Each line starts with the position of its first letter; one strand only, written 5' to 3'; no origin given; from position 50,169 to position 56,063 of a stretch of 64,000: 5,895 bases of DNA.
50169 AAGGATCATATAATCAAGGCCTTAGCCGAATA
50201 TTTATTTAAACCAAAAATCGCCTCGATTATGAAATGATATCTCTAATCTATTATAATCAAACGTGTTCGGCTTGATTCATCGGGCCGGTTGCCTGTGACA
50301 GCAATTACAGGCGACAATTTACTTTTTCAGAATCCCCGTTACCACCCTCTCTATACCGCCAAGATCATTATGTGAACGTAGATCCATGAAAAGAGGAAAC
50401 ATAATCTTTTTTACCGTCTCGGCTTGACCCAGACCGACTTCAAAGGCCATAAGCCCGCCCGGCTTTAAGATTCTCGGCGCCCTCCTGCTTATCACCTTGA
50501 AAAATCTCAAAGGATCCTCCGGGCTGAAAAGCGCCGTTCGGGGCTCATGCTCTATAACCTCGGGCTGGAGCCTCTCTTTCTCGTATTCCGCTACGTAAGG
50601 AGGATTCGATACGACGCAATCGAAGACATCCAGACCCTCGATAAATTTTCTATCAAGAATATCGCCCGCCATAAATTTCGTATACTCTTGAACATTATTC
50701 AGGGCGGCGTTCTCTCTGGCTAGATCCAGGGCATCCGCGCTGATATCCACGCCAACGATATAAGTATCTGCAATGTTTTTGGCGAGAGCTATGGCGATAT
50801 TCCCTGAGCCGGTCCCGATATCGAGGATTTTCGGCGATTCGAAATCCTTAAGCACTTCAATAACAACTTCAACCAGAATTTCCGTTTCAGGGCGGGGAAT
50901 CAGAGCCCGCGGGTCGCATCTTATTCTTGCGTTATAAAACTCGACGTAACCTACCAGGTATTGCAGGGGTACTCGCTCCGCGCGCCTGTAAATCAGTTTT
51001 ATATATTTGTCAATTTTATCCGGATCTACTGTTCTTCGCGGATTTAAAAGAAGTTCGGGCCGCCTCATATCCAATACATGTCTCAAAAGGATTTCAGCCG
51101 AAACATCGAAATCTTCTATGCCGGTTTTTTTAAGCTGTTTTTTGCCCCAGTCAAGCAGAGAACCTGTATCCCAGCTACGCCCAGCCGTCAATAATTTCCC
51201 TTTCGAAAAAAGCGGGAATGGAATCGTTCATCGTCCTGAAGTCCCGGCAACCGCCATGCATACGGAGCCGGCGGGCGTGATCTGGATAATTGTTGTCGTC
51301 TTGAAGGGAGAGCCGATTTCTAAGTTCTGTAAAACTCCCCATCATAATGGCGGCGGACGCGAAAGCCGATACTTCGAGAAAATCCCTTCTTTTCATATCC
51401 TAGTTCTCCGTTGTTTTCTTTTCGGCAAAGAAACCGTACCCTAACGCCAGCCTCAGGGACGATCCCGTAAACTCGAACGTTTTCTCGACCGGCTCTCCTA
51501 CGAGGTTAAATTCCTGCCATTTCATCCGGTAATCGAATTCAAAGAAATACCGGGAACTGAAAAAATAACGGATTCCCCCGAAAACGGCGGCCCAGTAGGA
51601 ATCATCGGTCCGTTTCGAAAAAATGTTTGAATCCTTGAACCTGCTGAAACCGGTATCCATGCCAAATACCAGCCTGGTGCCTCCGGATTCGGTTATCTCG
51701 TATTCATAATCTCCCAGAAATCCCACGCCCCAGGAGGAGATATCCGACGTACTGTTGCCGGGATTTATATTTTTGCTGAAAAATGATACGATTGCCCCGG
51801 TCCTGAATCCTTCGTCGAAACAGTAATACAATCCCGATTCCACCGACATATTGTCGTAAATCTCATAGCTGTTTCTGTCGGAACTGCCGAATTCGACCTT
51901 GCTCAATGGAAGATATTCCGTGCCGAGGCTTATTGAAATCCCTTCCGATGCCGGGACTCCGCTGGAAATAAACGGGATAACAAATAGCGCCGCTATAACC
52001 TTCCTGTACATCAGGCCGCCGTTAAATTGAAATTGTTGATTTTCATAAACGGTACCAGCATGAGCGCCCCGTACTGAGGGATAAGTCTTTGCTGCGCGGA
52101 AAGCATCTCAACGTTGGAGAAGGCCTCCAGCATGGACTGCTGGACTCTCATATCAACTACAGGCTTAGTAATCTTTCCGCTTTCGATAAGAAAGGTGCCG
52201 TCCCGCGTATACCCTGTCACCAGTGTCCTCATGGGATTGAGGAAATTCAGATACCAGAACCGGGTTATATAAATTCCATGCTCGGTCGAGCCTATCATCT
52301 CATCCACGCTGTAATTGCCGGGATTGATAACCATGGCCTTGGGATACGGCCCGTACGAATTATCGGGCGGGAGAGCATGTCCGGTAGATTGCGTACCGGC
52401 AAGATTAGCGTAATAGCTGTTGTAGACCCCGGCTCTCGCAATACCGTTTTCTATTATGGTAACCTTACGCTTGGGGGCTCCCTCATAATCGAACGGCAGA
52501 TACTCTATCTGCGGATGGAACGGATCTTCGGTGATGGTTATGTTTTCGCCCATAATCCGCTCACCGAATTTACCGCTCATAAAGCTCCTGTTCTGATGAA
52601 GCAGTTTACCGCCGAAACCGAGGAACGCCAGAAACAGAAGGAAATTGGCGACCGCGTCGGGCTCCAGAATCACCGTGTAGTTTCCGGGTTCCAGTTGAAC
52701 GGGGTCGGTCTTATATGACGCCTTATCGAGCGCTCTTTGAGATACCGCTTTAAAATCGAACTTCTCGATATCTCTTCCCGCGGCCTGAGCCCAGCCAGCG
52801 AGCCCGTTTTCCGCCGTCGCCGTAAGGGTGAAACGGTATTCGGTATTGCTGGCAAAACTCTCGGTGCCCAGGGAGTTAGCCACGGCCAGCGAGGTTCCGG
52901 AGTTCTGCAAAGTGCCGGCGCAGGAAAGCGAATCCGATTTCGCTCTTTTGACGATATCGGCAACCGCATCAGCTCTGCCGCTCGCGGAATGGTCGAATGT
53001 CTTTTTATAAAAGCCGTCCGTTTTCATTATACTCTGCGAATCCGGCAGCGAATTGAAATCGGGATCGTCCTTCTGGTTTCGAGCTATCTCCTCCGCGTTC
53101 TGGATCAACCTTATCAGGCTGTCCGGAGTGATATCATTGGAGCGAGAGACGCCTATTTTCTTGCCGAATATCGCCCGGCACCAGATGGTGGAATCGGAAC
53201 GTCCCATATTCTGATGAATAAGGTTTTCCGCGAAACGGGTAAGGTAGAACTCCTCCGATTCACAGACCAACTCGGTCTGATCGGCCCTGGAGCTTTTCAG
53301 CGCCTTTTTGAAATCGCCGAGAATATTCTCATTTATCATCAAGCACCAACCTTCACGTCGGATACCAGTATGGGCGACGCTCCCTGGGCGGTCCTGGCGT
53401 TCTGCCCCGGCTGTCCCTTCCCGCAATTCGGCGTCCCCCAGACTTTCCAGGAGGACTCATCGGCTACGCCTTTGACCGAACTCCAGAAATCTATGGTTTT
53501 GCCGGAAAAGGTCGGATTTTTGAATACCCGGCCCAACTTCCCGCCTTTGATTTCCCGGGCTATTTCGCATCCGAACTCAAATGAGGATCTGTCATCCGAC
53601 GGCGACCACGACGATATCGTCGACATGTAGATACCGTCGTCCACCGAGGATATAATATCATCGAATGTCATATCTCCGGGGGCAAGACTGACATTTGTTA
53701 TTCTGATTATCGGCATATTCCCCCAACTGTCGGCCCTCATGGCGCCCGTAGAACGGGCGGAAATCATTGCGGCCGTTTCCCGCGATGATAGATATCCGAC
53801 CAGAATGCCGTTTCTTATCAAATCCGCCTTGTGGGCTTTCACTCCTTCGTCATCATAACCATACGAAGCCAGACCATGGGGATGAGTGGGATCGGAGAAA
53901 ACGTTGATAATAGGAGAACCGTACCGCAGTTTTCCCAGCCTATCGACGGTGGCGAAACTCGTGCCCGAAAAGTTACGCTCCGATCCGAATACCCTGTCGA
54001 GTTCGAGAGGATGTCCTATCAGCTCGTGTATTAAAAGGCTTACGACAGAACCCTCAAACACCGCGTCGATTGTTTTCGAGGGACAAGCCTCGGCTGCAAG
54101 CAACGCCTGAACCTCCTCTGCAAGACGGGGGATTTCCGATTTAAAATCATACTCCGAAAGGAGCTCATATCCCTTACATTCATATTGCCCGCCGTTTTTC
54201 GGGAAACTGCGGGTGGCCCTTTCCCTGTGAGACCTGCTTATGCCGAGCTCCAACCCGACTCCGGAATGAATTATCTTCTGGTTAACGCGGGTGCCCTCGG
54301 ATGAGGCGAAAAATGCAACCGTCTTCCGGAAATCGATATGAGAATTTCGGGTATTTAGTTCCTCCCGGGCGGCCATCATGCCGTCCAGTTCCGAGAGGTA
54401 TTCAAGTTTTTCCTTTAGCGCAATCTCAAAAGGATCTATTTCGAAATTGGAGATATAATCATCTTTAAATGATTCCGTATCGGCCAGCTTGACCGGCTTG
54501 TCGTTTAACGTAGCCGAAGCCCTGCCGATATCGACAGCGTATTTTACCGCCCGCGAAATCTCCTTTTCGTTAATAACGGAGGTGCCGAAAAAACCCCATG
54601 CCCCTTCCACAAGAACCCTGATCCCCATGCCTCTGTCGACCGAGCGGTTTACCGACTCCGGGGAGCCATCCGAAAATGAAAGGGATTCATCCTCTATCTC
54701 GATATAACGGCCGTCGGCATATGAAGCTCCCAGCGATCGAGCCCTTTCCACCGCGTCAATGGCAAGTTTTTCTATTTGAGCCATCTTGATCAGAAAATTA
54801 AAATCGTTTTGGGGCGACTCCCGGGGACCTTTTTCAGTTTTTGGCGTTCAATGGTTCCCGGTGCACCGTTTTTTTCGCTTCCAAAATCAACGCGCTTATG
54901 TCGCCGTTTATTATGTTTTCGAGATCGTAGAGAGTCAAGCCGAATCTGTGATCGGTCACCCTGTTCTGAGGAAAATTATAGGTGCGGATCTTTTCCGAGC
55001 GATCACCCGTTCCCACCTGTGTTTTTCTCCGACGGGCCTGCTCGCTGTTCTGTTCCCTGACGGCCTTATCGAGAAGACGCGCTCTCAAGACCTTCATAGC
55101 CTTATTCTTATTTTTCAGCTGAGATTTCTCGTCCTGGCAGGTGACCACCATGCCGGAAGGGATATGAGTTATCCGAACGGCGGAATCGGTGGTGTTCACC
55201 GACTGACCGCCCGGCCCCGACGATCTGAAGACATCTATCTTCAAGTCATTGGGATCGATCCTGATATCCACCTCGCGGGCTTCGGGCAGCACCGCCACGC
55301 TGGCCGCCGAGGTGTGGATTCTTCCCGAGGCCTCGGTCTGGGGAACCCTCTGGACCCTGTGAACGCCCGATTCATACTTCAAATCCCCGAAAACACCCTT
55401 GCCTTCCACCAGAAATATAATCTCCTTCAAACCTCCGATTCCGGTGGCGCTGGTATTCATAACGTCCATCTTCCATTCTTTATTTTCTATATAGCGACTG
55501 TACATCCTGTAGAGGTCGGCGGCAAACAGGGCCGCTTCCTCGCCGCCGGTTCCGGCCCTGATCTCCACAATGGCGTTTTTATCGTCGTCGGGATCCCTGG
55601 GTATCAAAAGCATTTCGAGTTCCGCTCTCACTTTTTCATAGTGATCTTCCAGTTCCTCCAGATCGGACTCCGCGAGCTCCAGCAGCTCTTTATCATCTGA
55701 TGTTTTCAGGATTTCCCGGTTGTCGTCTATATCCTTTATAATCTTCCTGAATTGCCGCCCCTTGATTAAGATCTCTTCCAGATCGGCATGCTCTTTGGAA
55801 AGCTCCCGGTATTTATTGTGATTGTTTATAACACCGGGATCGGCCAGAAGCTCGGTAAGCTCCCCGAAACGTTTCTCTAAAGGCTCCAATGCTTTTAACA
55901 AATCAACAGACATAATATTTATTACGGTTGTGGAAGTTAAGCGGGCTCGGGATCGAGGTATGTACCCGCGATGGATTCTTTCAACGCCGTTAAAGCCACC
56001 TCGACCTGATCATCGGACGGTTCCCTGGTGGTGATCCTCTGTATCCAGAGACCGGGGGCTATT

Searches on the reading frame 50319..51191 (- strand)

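Call 60: search_protein_families(library=ncbifam, proteins=[window:50319-51191:-], max_evalue=0.001)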
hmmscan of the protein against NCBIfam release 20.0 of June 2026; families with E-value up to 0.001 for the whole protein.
window:50319-51191:- (290 aa): 59 families (the best 25 are shown)
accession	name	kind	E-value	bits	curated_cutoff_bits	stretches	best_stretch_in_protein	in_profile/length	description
TIGR03534.1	RF_mod_PrmC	equivalog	6.5e-77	258.4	199.1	1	32-284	2-252/253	peptide chain release factor N(5)-glutamine methyltransferase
TIGR00536.1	hemK_fam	subfamily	3.7e-62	210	115.5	1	13-290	7-284/286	HemK family protein methyltransferase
NF002421.0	PRK01544.1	equivalog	8.2e-48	163.4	567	1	13-284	9-302/524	bifunctional peptide chain release factor N(5)-glutamine methyltransferase PrmC/tRNA (guanosine(46)-N7)-methyltransferase TrmB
TIGR03533.1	L3_gln_methyl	equivalog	1.2e-38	133.1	229.7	1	27-260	28-259/284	50S ribosomal protein L3 N(5)-glutamine methyltransferase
TIGR03704.1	PrmC_rel_meth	equivalog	6.7e-30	104.3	248.8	1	62-264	29-228/251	putative protein N(5)-glutamine methyltransferase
NF011529.0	PRK14968.1-3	equivalog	2.8e-19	69.3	162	1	84-210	4-119/198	putative methyltransferase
TIGR00537.1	hemK_rel_arch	hypoth_equivalog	7e-14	51.9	87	1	111-207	12-100/179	HemK2/MTQ2 family protein methyltransferase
NF001790.0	PRK00517.3-3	equivalog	2.1e-11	43.7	269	1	118-196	122-198/262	50S ribosomal protein L11 methyltransferase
NF011530.0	PRK14968.1-4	equivalog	5.4e-11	42.2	243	1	83-209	4-119/202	putative methyltransferase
NF047853.1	tRm6a37MtseTrmN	equivalog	2.2e-10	40.7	350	1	120-202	45-127/244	tRNA(1)(Val) (adenine(37)-N(6))-methyltransferase TrmN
NF001784.0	PRK00517.2-1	equivalog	1.8e-09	37.5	244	1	107-196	140-228/290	50S ribosomal protein L11 methyltransferase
NF001244.0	PRK00216.1-5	equivalog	3.2e-09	36.4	216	1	111-184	41-115/236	bifunctional demethylmenaquinone methyltransferase/2-methoxy-6-polyprenyl-1,4-benzoquinol methylase UbiE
NF011527.0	PRK14968.1-1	equivalog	3.6e-09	36.6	242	1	102-249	20-148/192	putative methyltransferase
NF053718.1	23SC1962Mtase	equivalog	4.7e-09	35.4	575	1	114-207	206-298/383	23S rRNA (cytosine(1962)-C(5))-methyltransferase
NF001785.0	PRK00517.2-2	equivalog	4.9e-09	35.7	188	1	115-196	142-218/282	50S ribosomal protein L11 methyltransferase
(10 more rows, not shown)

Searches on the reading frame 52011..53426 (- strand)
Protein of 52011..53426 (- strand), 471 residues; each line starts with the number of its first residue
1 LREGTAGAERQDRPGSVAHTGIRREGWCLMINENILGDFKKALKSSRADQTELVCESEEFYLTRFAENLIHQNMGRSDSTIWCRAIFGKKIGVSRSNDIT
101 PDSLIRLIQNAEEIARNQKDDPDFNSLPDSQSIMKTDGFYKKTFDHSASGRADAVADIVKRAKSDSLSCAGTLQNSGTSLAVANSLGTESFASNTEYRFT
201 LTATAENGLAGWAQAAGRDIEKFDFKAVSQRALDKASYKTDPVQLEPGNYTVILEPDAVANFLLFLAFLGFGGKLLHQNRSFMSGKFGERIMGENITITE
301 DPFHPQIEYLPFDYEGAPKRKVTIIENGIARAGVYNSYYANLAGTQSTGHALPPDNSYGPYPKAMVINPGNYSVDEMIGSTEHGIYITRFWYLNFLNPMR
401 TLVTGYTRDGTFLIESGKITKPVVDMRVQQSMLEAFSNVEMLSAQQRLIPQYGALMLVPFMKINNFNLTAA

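Call 60: search_protein_families(library=ncbifam, proteins=[window:52011-53426:-], max_evalue=0.001)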
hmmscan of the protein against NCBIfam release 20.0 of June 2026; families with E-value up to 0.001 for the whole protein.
window:52011-53426:- (471 aa): 3 families
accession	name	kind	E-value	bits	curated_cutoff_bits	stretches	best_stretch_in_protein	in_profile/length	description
NF008268.0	PRK11040.1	equivalog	1.1e-15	57.3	438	1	83-444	64-423/446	metalloprotease PmbA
NF008006.0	PRK10735.1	equivalog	1.3e-15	56.8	513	1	270-446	268-445/481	metalloprotease TldD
NF040952.1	Arch_mtprotase_TldD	equivalog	2.9e-15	56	635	1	216-449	182-415/443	zinc metalloprotease TldD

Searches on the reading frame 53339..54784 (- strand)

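Call 60: search_protein_families(library=ncbifam, proteins=[window:53339-54784:-], max_evalue=0.001)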
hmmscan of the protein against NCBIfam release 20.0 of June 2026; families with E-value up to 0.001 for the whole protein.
window:53339-54784:- (481 aa): 3 families
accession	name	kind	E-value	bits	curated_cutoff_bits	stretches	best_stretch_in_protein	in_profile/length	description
NF040952.1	Arch_mtprotase_TldD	equivalog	3e-54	184.5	635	1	10-480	2-443/443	zinc metalloprotease TldD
NF008006.0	PRK10735.1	equivalog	4.5e-25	88.1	513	1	33-479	46-477/481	metalloprotease TldD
NF008268.0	PRK11040.1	equivalog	2e-09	36.7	438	1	280-348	273-340/446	metalloprotease PmbA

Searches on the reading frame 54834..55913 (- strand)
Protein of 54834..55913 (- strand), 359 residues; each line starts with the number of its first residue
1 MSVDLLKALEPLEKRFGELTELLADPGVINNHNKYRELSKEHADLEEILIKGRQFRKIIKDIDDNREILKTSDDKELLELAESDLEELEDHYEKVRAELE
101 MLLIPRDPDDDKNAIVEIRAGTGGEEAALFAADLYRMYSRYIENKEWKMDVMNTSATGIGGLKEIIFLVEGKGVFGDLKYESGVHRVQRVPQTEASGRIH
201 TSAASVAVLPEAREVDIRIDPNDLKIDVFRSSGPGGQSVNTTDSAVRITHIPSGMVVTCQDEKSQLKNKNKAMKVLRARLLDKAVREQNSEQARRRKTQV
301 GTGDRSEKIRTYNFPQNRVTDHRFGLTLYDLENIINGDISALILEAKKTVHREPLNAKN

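Call 60: search_protein_families(library=ncbifam, proteins=[window:54834-55913:-], max_evalue=0.001)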
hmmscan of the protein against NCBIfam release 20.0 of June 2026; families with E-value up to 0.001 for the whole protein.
window:54834-55913:- (359 aa): 5 families
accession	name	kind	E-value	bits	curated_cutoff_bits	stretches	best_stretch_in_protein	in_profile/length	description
NF001859.2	PRK00591.1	equivalog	4.6e-155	516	400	1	9-348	1-340/347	peptide chain release factor 1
TIGR00019.1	prfA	equivalog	1e-154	514.8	423.25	1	4-346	5-346/361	peptide chain release factor 1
TIGR00020.2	prfB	exception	6.3e-91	305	370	1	10-344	18-349/353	peptide chain release factor 2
TIGR03072.1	release_prfH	equivalog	1.3e-24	86.9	166.65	1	117-306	4-189/200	peptide chain release factor H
NF006718.0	PRK09256.1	equivalog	7.5e-11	41.9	100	1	216-249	9-42/140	alternative ribosome rescue aminoacyl-tRNA hydrolase ArfB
